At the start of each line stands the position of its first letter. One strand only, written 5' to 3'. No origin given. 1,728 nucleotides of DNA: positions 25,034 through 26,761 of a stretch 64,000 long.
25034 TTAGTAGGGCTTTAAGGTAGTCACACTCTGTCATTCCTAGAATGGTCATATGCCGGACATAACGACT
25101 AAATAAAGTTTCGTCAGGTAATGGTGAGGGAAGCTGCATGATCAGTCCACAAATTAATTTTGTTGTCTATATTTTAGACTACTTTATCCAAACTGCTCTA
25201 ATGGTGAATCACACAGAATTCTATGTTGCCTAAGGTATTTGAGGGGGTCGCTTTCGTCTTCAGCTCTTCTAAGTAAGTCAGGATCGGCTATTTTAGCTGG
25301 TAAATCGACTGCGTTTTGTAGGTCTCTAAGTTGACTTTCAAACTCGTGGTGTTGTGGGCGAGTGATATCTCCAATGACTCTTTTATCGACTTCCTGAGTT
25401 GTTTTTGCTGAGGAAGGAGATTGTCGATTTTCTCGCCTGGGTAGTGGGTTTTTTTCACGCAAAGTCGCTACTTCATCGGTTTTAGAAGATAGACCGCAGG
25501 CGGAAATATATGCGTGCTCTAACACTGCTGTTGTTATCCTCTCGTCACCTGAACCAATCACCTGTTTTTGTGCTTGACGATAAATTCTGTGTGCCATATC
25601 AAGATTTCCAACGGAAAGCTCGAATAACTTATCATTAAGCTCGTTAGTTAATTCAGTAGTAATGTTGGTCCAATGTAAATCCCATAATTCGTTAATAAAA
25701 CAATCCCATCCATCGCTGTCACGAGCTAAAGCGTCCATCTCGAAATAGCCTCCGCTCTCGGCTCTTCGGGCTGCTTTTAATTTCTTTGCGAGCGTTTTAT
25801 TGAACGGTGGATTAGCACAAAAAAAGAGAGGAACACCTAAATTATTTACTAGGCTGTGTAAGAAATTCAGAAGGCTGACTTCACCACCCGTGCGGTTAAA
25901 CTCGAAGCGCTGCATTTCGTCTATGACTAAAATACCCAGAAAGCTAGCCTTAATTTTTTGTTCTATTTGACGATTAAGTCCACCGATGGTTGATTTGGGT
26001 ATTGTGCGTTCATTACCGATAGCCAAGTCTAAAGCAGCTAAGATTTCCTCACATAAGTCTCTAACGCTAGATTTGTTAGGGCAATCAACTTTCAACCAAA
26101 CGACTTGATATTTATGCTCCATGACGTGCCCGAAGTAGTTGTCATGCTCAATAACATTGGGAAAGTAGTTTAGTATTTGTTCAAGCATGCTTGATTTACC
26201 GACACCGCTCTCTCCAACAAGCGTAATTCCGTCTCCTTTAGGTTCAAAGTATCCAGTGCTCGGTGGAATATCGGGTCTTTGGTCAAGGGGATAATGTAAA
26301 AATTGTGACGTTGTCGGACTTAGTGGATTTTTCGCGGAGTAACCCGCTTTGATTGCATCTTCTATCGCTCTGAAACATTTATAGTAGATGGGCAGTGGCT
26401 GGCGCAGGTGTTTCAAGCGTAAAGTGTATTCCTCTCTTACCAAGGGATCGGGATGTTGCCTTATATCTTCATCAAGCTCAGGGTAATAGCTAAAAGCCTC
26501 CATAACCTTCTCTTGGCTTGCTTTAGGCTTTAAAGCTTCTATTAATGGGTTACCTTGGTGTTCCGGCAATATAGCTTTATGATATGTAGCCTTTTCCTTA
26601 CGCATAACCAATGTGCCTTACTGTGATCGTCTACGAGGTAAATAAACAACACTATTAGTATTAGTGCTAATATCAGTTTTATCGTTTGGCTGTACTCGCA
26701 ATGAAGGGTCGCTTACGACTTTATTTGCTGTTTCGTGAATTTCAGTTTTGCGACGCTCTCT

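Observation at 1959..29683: Base-precise Tn7-like island inserted at the yhiN stop codon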

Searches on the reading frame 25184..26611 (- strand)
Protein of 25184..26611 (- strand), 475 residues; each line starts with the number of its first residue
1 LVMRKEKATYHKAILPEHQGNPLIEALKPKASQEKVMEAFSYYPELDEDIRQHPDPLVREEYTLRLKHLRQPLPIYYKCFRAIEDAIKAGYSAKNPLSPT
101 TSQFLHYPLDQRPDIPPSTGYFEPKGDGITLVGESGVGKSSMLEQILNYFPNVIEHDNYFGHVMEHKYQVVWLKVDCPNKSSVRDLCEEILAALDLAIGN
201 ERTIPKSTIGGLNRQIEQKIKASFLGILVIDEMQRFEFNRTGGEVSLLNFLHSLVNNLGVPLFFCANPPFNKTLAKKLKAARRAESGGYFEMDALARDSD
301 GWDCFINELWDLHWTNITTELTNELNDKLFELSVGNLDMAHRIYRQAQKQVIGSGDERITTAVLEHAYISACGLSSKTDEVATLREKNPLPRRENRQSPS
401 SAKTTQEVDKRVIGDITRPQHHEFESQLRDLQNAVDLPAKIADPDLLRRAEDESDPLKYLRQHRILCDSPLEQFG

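Call 5: search_protein_families(library=pfam, proteins=[window:25184-26611:-])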
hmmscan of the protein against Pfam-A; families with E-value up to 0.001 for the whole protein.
window:25184-26611:- (475 aa): 3 families
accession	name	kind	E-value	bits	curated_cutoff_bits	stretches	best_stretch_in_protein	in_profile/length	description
PF13401.12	AAA_22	-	2.2e-19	70.5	27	1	129-274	8-130/130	AAA domain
PF05621.17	TniB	-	7.9e-10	38.9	22.4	1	128-265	37-160/189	Bacterial TniB protein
PF13191.12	AAA_16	-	0.00046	21.1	32.6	0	126-236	24-144/167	AAA ATPase domain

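Call 24: search_protein_families(library=ncbifam, proteins=[window:25184-26611:-], max_evalue=0.01)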
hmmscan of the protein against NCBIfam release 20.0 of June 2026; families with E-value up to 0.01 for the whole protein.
window:25184-26611:- (475 aa): 1 family
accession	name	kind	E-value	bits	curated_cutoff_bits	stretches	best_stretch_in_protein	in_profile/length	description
TIGR02928.1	TIGR02928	subfamily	0.0083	15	181.3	0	128-236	42-141/366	orc1/cdc6 family replication initiation protein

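Call 73: search_solved_structures(query=window:25184-26611:-, show_alignments=1, max_evalue=0.01)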
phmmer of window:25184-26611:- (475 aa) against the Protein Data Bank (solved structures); distinct sequences matched with E-value up to 0.01: 3.
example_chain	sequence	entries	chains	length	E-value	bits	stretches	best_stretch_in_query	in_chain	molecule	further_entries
7mbw_A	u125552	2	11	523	1.7e-36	129.3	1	7-412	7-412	Transposon Tn7 transposition protein TnsC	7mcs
8glu_G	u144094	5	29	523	2.3e-36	128.8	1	7-412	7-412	Transposon Tn7 transposition protein TnsC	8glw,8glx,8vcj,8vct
4f4c_A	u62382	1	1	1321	0.0024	19.9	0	83-151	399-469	Multidrug resistance protein pgp-1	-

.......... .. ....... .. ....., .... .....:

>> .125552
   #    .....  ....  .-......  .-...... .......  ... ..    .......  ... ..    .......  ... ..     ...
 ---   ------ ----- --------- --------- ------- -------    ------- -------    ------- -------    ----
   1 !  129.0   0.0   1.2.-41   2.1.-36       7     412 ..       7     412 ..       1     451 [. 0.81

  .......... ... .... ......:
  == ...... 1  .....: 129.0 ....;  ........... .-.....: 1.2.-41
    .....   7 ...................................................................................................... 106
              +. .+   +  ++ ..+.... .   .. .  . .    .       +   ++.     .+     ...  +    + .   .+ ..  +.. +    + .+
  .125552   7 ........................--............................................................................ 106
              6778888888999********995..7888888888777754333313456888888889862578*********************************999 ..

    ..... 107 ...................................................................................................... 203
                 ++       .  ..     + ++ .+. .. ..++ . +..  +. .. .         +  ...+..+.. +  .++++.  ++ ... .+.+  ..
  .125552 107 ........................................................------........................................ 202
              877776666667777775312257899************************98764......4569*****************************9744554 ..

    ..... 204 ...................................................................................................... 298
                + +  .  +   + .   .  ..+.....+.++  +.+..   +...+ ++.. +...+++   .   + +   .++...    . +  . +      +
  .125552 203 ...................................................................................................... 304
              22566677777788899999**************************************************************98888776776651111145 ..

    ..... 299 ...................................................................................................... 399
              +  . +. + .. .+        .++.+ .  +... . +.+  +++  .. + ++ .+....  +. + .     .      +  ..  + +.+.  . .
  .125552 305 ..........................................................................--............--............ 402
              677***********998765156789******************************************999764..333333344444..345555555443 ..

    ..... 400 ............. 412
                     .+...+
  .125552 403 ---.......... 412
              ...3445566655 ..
